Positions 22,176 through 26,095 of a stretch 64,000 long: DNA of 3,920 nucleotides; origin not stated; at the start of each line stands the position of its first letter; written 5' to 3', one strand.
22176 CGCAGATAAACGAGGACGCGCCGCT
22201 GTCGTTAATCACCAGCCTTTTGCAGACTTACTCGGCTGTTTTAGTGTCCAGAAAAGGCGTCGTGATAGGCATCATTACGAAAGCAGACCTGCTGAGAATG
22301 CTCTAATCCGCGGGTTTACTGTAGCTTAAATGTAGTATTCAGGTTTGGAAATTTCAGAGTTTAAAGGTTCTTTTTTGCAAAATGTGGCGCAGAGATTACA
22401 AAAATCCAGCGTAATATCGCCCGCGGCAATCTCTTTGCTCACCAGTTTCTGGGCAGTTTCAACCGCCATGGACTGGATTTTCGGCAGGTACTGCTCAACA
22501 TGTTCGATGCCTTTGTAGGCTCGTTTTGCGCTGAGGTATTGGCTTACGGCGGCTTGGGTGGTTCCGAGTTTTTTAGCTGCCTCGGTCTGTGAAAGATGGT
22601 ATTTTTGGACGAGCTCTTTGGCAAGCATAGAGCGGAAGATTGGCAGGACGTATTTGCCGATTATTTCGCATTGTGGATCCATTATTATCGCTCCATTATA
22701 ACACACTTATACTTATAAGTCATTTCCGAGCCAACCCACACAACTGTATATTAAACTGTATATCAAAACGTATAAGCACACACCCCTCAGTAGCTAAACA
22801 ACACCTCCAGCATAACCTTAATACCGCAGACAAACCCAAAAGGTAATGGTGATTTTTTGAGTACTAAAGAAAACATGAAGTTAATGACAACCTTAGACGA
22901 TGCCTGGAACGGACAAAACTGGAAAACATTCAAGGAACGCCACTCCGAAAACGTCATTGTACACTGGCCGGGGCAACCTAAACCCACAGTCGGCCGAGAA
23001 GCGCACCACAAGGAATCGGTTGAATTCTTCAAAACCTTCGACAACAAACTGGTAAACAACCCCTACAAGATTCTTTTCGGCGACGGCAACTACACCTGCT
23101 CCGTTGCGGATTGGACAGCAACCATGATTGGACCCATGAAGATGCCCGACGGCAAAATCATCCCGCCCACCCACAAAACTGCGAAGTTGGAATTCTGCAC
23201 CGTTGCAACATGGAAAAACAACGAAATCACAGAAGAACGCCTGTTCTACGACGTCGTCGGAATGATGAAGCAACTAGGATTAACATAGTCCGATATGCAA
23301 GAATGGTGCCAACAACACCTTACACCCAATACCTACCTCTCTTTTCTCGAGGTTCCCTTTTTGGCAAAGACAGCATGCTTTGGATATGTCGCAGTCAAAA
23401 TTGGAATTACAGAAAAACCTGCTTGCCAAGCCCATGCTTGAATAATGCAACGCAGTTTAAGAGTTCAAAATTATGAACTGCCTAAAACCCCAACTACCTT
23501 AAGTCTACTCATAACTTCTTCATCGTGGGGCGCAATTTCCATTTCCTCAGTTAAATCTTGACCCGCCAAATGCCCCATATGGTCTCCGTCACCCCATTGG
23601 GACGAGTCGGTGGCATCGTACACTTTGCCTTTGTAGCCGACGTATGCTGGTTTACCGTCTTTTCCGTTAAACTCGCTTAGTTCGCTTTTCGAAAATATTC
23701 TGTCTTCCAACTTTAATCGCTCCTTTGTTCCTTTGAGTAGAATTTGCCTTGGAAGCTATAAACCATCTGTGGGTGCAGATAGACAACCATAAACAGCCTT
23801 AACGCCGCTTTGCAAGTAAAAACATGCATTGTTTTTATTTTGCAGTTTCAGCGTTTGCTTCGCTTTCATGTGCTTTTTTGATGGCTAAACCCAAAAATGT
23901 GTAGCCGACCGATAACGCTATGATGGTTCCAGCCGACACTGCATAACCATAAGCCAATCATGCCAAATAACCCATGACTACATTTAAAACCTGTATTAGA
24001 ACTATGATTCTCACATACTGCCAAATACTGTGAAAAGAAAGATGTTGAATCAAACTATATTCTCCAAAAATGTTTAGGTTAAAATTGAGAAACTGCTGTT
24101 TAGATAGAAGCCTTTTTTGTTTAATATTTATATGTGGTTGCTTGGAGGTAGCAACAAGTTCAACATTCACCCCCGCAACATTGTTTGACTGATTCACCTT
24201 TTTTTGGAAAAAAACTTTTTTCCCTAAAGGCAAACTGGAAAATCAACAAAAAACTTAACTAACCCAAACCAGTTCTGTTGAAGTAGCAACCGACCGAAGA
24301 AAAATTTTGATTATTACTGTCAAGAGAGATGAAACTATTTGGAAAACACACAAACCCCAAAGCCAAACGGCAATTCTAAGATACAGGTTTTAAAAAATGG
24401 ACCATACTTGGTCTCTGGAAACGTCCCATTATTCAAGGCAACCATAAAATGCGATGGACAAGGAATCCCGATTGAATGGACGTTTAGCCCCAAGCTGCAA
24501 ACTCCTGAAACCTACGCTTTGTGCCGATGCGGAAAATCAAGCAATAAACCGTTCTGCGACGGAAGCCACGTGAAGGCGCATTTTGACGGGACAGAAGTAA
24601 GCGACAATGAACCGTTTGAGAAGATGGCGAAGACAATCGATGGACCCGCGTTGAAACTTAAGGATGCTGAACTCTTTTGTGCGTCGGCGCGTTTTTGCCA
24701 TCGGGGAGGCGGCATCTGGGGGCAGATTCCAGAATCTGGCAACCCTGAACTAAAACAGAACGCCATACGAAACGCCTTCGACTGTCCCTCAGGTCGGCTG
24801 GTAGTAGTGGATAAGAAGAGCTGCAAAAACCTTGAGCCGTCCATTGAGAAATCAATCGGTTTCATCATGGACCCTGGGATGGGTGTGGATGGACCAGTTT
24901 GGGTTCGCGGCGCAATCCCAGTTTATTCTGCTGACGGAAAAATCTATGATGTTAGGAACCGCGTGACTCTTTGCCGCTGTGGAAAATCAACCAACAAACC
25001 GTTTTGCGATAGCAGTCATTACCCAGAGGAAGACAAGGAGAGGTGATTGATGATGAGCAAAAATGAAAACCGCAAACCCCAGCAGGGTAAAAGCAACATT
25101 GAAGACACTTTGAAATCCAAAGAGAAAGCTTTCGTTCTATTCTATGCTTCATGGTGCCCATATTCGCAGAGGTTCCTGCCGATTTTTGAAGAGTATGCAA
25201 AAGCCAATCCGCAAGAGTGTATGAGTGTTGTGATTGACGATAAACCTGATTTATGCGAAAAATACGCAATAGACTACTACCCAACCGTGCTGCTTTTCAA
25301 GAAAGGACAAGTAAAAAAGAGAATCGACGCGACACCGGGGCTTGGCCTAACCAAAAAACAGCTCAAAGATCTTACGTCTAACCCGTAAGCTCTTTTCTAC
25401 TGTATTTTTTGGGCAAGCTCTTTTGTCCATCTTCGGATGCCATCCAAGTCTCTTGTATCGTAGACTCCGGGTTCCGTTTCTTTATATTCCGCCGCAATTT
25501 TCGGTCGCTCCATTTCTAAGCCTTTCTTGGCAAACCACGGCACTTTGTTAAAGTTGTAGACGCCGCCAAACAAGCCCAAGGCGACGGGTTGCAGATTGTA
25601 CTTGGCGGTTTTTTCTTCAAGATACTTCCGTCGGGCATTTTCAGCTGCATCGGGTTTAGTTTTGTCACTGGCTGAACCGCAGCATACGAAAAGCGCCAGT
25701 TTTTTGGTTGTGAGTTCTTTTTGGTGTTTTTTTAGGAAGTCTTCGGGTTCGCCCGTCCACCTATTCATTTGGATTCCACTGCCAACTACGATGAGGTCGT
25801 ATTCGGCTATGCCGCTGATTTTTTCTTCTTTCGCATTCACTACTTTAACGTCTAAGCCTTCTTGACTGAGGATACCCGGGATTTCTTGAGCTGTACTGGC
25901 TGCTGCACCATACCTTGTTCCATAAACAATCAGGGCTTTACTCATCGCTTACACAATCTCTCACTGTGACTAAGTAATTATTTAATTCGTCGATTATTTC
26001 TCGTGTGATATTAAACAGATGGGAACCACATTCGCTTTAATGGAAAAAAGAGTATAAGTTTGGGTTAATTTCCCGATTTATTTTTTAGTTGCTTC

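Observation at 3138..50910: Dispersed non-coding ORB-like repeat family (6 copies) at accessory-block boundaries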

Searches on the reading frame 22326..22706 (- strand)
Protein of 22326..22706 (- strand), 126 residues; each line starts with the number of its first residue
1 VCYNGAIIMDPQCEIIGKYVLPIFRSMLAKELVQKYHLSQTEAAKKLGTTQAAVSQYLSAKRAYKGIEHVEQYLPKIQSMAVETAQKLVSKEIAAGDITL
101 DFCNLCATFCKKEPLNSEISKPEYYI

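Call 59: search_protein_families(library=pfam, proteins=[window:22326-22706:-], max_evalue=0.00001)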
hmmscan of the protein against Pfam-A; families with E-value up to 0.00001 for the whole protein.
window:22326-22706:- (126 aa): 1 family
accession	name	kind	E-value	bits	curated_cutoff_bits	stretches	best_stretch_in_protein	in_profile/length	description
PF01381.28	HTH_3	-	6.3e-06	26.6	23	0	30-62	2-34/55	Helix-turn-helix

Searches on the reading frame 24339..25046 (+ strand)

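Call 59: search_protein_families(library=pfam, proteins=[window:24339-25046:+], max_evalue=0.00001)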
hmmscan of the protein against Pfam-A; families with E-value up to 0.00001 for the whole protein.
window:24339-25046:+ (235 aa): 2 families
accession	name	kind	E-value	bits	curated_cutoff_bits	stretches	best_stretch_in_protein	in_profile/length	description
PF09360.15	zf-CDGSH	-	2.4e-37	127.4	29.5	2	184-227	1-47/48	Iron-binding zinc finger CDGSH type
PF06902.16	Fer4_19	-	7.8e-07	29.5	24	1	101-159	2-64/64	Divergent 4Fe-4S mono-cluster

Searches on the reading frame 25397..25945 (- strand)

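Call 59: search_protein_families(library=pfam, proteins=[window:25397-25945:-], max_evalue=0.00001)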
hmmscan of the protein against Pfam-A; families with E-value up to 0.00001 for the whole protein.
window:25397-25945:- (182 aa): 2 families
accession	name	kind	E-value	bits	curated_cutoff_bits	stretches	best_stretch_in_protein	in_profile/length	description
PF12724.12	Flavodoxin_5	-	1e-20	74.9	27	1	5-144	1-132/145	Flavodoxin domain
PF00258.30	Flavodoxin_1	-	1.2e-07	32.4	25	1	6-91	1-97/143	Flavodoxin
